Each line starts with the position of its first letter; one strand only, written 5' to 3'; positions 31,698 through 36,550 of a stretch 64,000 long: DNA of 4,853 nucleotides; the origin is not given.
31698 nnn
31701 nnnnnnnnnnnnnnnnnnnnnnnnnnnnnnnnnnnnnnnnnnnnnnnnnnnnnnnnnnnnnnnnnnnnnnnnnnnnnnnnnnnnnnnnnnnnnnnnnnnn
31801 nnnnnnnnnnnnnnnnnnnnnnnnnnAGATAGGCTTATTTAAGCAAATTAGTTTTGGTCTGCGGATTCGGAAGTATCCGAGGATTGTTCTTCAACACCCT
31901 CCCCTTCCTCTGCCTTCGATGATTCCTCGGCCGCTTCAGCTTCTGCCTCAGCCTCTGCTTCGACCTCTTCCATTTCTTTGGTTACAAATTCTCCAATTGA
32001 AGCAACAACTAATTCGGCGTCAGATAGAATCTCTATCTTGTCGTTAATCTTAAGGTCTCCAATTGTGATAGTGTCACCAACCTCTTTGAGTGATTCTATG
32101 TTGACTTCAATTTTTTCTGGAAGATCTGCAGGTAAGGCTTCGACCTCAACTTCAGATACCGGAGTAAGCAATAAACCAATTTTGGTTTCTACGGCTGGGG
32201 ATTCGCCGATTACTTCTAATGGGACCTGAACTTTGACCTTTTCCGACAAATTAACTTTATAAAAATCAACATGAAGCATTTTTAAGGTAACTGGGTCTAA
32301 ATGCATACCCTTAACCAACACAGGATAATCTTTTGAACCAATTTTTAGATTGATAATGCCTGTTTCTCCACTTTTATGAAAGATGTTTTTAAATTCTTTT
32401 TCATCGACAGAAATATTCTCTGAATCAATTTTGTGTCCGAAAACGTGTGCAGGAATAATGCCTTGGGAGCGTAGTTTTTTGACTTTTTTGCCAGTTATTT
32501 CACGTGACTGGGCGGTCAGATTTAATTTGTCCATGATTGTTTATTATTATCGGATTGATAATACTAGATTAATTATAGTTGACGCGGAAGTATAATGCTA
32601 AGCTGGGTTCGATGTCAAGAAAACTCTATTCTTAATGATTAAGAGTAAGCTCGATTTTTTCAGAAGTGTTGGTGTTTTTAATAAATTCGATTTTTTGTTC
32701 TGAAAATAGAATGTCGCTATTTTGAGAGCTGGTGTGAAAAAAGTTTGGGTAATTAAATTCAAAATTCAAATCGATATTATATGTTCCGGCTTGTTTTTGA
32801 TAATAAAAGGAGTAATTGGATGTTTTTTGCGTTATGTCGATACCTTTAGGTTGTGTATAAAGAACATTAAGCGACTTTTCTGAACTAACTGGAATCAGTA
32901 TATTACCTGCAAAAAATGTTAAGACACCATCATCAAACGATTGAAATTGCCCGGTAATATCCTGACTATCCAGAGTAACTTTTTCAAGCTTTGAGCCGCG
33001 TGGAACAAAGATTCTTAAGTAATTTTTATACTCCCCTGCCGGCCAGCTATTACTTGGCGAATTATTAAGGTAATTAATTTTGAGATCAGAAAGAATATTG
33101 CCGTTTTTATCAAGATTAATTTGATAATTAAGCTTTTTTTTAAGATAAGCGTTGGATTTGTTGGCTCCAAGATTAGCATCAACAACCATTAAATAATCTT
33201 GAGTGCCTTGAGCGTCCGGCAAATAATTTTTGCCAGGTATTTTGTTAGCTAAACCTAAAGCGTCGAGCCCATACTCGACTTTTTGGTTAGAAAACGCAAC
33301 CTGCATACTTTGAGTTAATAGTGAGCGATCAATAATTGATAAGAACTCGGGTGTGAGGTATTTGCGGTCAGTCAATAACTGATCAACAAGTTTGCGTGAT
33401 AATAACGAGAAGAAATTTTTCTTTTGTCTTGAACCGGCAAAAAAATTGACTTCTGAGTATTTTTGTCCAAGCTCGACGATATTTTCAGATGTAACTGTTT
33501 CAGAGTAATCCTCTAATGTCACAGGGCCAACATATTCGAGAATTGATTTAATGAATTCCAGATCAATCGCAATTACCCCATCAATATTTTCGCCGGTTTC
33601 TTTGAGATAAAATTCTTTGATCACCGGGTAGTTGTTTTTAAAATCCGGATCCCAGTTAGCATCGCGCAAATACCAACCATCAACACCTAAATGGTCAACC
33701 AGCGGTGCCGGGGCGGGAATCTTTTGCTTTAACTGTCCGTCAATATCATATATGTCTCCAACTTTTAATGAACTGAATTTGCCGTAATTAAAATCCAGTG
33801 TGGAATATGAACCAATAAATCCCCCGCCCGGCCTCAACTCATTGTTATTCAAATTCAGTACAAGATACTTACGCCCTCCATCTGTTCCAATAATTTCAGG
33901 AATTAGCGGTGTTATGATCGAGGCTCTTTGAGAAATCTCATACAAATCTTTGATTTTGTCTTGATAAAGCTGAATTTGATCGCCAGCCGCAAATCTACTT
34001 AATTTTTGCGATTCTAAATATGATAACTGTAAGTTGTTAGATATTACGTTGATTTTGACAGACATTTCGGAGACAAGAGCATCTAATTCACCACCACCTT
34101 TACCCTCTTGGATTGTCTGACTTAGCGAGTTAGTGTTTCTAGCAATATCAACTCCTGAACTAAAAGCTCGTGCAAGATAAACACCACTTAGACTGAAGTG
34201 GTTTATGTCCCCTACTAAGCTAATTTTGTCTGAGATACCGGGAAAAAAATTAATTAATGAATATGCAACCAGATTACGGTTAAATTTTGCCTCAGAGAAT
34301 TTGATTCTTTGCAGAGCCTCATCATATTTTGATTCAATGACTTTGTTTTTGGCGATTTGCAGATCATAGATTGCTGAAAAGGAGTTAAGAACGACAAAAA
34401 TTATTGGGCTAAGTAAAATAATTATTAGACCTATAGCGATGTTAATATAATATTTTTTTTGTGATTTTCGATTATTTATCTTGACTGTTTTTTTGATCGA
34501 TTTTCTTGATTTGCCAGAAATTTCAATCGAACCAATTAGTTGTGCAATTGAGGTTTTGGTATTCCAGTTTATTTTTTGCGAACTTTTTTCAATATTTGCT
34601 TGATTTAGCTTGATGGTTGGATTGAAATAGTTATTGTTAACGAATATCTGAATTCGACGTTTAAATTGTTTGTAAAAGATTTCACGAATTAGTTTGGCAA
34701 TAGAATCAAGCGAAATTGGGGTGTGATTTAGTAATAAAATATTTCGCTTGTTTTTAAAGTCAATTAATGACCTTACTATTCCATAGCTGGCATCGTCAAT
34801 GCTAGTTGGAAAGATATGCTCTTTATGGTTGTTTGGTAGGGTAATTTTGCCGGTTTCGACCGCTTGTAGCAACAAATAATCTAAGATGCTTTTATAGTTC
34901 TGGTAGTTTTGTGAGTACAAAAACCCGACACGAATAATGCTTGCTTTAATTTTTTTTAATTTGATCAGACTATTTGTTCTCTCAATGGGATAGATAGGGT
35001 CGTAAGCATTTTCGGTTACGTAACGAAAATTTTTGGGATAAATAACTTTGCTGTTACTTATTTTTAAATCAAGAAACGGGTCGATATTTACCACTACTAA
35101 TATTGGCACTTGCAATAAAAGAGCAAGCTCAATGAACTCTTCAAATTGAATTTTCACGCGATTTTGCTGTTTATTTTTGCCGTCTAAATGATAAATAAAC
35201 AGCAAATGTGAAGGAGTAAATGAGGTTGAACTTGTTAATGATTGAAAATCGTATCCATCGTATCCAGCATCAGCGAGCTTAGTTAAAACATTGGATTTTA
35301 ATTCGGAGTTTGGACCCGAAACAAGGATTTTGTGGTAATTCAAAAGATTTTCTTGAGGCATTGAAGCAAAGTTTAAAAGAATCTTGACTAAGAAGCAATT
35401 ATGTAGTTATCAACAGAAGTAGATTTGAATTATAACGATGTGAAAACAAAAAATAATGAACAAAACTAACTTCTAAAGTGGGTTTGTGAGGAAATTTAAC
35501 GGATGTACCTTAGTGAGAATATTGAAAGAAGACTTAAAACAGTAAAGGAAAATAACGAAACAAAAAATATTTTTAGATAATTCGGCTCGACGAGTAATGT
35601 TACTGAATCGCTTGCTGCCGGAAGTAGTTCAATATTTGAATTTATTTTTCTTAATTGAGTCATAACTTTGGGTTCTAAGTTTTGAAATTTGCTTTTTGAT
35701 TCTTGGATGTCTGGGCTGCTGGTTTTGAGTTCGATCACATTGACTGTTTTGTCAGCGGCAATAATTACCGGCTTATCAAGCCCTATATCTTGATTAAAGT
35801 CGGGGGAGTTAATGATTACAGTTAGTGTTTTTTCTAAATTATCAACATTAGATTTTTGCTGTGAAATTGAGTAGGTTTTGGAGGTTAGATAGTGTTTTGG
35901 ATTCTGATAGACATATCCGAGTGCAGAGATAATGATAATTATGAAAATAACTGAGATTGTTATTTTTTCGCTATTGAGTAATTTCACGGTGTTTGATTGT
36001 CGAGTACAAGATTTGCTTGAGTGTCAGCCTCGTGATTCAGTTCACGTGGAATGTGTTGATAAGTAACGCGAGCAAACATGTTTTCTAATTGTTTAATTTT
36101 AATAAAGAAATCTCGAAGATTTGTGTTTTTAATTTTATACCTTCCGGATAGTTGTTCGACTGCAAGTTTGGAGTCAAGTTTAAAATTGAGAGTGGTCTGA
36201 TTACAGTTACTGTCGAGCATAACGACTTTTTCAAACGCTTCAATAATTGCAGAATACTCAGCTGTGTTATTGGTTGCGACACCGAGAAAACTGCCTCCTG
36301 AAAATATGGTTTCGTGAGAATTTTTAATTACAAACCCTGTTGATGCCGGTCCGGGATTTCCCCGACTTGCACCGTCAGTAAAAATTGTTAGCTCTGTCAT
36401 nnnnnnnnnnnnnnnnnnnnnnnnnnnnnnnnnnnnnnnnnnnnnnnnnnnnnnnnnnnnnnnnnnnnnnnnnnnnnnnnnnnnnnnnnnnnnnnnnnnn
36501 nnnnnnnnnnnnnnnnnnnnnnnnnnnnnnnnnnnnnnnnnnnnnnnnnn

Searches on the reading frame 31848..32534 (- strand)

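Call 95: search_protein_families(library=pfam, max_evalue=0.0001, proteins=[window:31848-32534:-])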
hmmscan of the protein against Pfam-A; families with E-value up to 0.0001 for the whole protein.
window:31848-32534:- (228 aa): 2 families
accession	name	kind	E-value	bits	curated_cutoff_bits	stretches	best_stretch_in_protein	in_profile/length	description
PF14693.11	Ribosomal_TL5_C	-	3.4e-21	75.8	27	1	99-180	1-80/84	Ribosomal protein TL5, C-terminal domain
PF01386.24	Ribosomal_L25p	-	2.1e-20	73.4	23.6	1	6-91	1-82/82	Ribosomal L25p family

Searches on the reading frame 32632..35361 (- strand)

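Call 38: search_protein_families(library=pfam, max_evalue=0.00001, proteins=[window:32632-35361:-])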
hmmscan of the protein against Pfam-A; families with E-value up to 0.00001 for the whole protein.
window:32632-35361:- (909 aa): 1 family
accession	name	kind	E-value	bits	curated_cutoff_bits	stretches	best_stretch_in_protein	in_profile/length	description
PF13196.11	DUF4012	-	4.5e-27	95.7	28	1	494-631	1-138/144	Protein of unknown function (DUF4012)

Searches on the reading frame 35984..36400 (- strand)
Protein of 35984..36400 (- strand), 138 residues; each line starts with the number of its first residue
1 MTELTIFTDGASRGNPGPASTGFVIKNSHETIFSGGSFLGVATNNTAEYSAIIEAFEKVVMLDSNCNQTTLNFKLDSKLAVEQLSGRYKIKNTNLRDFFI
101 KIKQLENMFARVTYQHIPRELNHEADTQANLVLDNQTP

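Call 95: search_protein_families(library=pfam, max_evalue=0.0001, proteins=[window:35984-36400:-])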
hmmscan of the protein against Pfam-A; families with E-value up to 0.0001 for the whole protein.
window:35984-36400:- (138 aa): 2 families
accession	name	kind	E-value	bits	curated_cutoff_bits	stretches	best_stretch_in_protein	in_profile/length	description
PF13456.12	RVT_3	-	4.1e-16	59.5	21.6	1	8-130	2-121/123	Reverse transcriptase-like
PF00075.30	RNase_H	-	1.7e-11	44.9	25.8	1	3-95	3-101/141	RNase H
